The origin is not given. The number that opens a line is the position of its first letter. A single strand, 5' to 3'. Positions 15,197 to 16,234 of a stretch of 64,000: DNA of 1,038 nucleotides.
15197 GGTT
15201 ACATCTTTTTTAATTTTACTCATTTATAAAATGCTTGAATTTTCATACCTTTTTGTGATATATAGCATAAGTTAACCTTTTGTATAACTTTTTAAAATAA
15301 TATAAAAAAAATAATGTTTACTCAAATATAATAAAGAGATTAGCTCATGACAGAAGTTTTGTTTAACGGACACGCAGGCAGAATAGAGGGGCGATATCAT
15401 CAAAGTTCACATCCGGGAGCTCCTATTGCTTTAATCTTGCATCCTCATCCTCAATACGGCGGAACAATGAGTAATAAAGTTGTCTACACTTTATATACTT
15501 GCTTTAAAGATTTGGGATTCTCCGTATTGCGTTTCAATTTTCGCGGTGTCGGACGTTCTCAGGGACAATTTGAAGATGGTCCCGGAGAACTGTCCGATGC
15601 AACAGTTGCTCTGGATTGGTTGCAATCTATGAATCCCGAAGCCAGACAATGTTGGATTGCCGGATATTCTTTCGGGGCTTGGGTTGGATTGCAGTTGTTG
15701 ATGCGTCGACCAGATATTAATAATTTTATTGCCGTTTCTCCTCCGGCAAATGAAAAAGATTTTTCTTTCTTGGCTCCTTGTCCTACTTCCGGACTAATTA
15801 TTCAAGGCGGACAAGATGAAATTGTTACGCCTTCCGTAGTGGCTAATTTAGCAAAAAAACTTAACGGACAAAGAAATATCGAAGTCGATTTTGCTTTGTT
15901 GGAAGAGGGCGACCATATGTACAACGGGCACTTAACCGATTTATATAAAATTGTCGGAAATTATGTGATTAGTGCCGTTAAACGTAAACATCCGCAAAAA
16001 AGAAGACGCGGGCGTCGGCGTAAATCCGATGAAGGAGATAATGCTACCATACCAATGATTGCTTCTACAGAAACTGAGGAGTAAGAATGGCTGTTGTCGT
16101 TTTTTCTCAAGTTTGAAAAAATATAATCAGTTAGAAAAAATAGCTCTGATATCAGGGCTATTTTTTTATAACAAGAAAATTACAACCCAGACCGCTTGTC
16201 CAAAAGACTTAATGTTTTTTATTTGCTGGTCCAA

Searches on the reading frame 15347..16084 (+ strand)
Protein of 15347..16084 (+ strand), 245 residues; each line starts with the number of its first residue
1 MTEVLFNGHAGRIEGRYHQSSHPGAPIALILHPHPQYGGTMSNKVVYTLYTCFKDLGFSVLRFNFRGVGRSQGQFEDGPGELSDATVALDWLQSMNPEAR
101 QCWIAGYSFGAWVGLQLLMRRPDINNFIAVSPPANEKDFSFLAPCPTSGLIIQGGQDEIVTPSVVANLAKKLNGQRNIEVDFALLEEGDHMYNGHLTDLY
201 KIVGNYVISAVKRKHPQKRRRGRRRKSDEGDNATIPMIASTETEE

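Call 57: search_protein_families(library=pfam, proteins=[window:15347-16084:+], max_evalue=0.00001)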
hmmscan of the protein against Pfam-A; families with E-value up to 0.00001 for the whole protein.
window:15347-16084:+ (245 aa): 4 families
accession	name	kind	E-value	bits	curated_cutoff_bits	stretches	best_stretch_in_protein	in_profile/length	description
PF12146.15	Hydrolase_4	-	5.8e-09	36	27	1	49-135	23-112/239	Serine aminopeptidase, S33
PF02129.25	Peptidase_S15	-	1.4e-08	35.2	23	1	26-140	18-137/262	X-Pro dipeptidyl-peptidase (S15 family)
PF00561.26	Abhydrolase_1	-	4.2e-08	33.6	25.8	0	49-135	20-105/245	alpha/beta hydrolase fold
PF00326.27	Peptidase_S9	-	3.7e-06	27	22.6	0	52-124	9-88/213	Prolyl oligopeptidase family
